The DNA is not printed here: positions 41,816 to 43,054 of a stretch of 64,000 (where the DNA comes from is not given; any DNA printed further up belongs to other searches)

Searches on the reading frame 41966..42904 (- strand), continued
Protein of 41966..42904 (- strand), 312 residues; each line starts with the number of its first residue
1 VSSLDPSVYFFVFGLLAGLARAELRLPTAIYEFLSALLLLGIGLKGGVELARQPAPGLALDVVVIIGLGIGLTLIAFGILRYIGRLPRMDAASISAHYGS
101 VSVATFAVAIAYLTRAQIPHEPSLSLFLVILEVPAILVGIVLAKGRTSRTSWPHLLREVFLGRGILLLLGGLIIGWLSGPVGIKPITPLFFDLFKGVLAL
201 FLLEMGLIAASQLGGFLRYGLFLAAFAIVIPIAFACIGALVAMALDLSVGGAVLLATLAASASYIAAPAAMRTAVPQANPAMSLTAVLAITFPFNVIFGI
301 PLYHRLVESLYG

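Call 19: find_related_loci(query=window:41966-42904:-, collection=metagenome_contigs, flank=10000)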
Query window:41966-42904:- (312 aa) in metagenome_contigs; peptide patterns used: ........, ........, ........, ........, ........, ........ (x = any residue, [..] = any of these).
600 stretches matched a pattern (row limit reached: there are more); 242 encode a relative of the query (tblastn E <= 1e-3); the best 80 are kept; 80 distinct loci.
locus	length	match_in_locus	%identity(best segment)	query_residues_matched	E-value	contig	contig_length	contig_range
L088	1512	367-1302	92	1-312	0e+0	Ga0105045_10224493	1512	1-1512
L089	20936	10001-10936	66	1-312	1e-127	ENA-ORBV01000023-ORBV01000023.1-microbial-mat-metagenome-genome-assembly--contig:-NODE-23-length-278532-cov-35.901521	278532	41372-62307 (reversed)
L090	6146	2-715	94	75-312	2e-127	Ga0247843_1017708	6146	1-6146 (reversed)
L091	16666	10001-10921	63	2-308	6e-119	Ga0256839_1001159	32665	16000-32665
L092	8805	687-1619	62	2-312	2e-118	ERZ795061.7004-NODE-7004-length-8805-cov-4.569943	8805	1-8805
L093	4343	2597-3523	59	3-311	9e-118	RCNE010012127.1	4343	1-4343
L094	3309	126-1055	65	1-310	1e-116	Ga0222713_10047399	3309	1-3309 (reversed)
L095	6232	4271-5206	63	1-312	5e-114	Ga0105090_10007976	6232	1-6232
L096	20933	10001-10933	62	1-311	2e-113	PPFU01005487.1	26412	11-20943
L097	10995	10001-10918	62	1-306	6e-113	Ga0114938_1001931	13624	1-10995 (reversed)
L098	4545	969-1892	63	4-311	4e-113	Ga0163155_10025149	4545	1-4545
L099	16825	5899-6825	59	4-312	5e-112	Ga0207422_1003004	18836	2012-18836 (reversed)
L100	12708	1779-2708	60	2-311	3e-111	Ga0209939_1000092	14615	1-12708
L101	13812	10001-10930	60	2-311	3e-111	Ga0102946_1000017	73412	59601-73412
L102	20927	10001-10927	57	4-312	4e-108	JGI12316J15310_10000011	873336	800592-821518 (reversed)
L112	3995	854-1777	57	4-312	2e-104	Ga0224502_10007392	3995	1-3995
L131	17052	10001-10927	58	3-311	8e-101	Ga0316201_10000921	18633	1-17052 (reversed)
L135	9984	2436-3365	56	1-310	2e-100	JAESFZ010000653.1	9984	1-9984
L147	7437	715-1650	63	1-312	1e-99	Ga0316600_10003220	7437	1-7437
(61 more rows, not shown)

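Call 21: search_solved_structures(query=window:41966-42904:-, max_evalue=0.01, show_alignments=2)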
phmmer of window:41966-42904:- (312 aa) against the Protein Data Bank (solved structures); distinct sequences matched with E-value up to 0.01: 1.
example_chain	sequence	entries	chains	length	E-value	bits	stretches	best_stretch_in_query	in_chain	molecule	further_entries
7cye_A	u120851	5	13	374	9.3e-24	87.6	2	152-310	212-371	Slr1512 protein | Sodium-dependent bicarbonate transporter SbtA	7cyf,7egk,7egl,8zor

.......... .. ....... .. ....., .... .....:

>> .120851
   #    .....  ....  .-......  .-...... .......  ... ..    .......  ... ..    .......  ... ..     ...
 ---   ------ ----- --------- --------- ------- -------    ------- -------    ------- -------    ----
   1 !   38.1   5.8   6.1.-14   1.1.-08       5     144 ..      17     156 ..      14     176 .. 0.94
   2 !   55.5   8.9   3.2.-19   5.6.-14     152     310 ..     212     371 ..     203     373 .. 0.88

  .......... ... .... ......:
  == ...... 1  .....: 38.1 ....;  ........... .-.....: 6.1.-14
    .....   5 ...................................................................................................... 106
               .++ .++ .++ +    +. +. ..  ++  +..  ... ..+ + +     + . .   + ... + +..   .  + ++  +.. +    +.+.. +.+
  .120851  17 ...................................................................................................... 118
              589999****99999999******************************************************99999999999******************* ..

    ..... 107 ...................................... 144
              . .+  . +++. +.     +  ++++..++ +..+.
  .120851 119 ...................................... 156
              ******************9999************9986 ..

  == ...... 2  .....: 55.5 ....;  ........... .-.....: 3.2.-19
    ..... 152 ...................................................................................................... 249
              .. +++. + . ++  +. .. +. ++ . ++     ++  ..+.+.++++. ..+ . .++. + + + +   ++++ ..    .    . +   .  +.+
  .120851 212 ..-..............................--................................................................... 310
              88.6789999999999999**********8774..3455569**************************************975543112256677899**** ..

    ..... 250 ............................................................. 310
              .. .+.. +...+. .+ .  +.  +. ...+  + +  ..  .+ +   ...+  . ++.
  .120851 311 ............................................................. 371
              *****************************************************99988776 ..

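Call 46: search_protein_families(library=pfam, alignment_id=A1, max_evalue=0.00001)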
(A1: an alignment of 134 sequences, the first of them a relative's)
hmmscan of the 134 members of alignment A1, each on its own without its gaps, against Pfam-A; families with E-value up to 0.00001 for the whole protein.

A. member 1, L001:8320-9510:- (396 aa): 3 families
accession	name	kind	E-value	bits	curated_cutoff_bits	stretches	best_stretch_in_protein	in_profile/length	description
PF00009.33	GTP_EFTU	-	3.7e-64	216.2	26.5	1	10-203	1-187/188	Elongation factor Tu GTP binding domain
PF03143.23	GTP_EFTU_D3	-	3.8e-41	140.1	27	1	300-394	1-105/106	Elongation factor Tu C-terminal domain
PF03144.31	GTP_EFTU_D2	-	3.3e-20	72.7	30.3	1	227-296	1-73/73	Elongation factor Tu domain 2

B. families by the number of members that match (of 134 scanned): 71 families (the first 25 are shown)
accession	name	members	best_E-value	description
PF03466.25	LysR_substrate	12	1.7e-52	LysR substrate binding domain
PF00126.33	HTH_1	12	1.7e-22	Bacterial regulatory helix-turn-helix protein, lysR family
PF03741.22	TerC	10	5.9e-54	Integral membrane protein TerC family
PF00520.37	Ion_trans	10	3.9e-45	Ion transport protein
PF08016.18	PKD_channel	10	1.6e-10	Polycystin cation channel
PF01979.26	Amidohydro_1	5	1.2e-22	Amidohydrolase family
PF00009.33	GTP_EFTU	4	3.4e-64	Elongation factor Tu GTP binding domain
PF02222.28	ATP-grasp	4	8.5e-55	ATP-grasp domain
PF04391.17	DUF533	4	1.1e-49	Protein of unknown function (DUF533)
PF00361.26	Proton_antipo_M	4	7.8e-42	NADH:quinone oxidoreductase/Mrp antiporter, TM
PF03143.23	GTP_EFTU_D3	4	3.8e-41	Elongation factor Tu C-terminal domain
PF15916.11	DUF4743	4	6.6e-25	Domain of unknown function (DUF4743)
PF03144.31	GTP_EFTU_D2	4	3.3e-20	Elongation factor Tu domain 2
PF17769.7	PurK_C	4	2.8e-17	Phosphoribosylaminoimidazole carboxylase C-terminal domain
PF13365.12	Trypsin_2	4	8.3e-10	Trypsin-like peptidase domain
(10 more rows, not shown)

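Call 48: search_protein_families(library=pfam, alignment_id=A2, max_evalue=0.00001)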
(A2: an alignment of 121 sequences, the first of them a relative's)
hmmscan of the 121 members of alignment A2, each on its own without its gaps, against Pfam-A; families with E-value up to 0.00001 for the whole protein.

A. member 1, L001:12055-13659:- (534 aa): 1 family
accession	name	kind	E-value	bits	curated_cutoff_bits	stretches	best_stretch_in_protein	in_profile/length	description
PF00491.26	Arginase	-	6.2e-47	160.8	22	1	247-529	3-277/280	Arginase family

B. families by the number of members that match (of 121 scanned): 156 families (the first 25 are shown)
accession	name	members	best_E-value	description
PF03466.25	LysR_substrate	5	4.4e-29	LysR substrate binding domain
PF00126.33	HTH_1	5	3.2e-22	Bacterial regulatory helix-turn-helix protein, lysR family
PF02222.28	ATP-grasp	4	8.3e-61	ATP-grasp domain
PF22660.2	RS_preATP-grasp-like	4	1.7e-33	Ribonucleotide synthetase preATP-grasp domain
PF00691.25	OmpA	3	3.8e-23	OmpA family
PF00561.26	Abhydrolase_1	3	2.8e-22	alpha/beta hydrolase fold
PF12697.13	Abhydrolase_6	3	1.1e-20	Alpha/beta hydrolase family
PF17769.7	PurK_C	3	6e-17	Phosphoribosylaminoimidazole carboxylase C-terminal domain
PF00892.27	EamA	3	2.9e-15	EamA-like transporter family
PF25174.1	Beta-prop_THOC3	3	1.4e-14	THOC3 beta-propeller domain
PF13505.12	OMP_b-brl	3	3.6e-14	Outer membrane protein beta-barrel domain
PF12146.15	Hydrolase_4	3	2.2e-09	Serine aminopeptidase, S33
PF05681.19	Fumerase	2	8.2e-99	Fumarate hydratase (Fumerase)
PF00425.24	Chorismate_bind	2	1.3e-90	chorismate binding enzyme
PF05683.17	Fumerase_C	2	6e-86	Fumarase C-terminus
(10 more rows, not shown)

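Call 50: search_protein_families(library=pfam, proteins=[L052:8750-9892:+, L018:8892-10004:+, L007:9173-9904:+, L020:8294-10000:+, L047:9025-9993:+, L057:4281-5513:+, L060:4701-5633:+, L042:12076-15090:+, L053:251-1369:+, L079:402-1283:+], max_evalue=0.00001)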
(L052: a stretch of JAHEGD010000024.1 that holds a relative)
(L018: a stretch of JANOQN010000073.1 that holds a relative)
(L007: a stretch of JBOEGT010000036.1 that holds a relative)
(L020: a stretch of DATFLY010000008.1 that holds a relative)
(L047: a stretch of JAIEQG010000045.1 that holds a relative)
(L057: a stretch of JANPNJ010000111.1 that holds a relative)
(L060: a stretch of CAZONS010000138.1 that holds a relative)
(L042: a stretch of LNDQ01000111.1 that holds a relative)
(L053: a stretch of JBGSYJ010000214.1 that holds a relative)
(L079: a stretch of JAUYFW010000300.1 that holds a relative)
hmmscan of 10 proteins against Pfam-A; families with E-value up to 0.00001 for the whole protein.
L052:8750-9892:+ (380 aa): 3 families
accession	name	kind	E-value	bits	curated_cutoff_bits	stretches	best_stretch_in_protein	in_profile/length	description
PF02222.28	ATP-grasp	-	2.4e-53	180.9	27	1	105-278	2-179/179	ATP-grasp domain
PF22660.2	RS_preATP-grasp-like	-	4e-22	78.9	27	1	1-95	1-96/98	Ribonucleotide synthetase preATP-grasp domain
PF17769.7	PurK_C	-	2.8e-17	62.6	22.6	1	299-350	1-55/56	Phosphoribosylaminoimidazole carboxylase C-terminal domain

L018:8892-10004:+ (370 aa): 1 family
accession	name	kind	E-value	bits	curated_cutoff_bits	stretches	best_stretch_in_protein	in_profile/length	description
PF01979.26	Amidohydro_1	-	9.1e-19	68.3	25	1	23-320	8-306/345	Amidohydrolase family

L007:9173-9904:+ (243 aa): 1 family
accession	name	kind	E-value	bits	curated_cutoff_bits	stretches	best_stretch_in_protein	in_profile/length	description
PF04391.17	DUF533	-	5.7e-48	163.3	29.6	1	47-237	2-178/178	Protein of unknown function (DUF533)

L020:8294-10000:+ (568 aa): 1 family
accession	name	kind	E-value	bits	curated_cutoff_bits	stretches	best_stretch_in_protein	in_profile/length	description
PF00361.26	Proton_antipo_M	-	7.8e-42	143.9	21.5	1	112-377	1-286/294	NADH:quinone oxidoreductase/Mrp antiporter, TM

L047:9025-9993:+ (322 aa): 2 families
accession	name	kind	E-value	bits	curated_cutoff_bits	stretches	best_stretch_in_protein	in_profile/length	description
PF01300.24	Sua5_yciO_yrdC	-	1.9e-62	210.4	25.1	1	15-190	2-178/178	Telomere recombination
PF03481.19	Sua5_C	-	7.4e-21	75.6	22.9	1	193-315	2-136/136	Threonylcarbamoyl-AMP synthase, C-terminal domain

L057:4281-5513:+ (410 aa): 1 family
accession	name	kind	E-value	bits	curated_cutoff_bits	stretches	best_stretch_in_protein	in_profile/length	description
PF15916.11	DUF4743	-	5.6e-23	81.7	25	1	221-320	16-116/118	Domain of unknown function (DUF4743)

L060:4701-5633:+ (310 aa): 1 family
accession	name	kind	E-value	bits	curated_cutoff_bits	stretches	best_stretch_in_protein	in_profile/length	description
PF13365.12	Trypsin_2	-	8.3e-10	40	27.6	1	65-232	1-135/144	Trypsin-like peptidase domain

L042:12076-15090:+ (1004 aa): 4 families
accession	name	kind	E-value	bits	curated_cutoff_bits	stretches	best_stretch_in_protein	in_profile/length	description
PF02913.24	FAD-oxidase_C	-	4.9e-49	167.7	21.2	1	299-549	1-248/248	FAD linked oxidases, C-terminal domain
PF01565.28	FAD_binding_4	-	2.1e-38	131.6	26.4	1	82-213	3-134/139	FAD binding domain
PF13183.11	Fer4_8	-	1.4e-09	38.8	27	1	588-664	2-68/68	4Fe-4S dicluster domain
PF13534.11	Fer4_17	-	1.3e-07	32.5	22.2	1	591-665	2-61/61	4Fe-4S dicluster domain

L053:251-1369:+ (372 aa): 0 families

L079:402-1283:+ (293 aa): 1 family
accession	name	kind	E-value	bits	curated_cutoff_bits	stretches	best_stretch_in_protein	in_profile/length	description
PF20376.4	DUF6671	-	8.3e-43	147.1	23.8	1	79-293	2-217/217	Domain of unknown function (DUF6671)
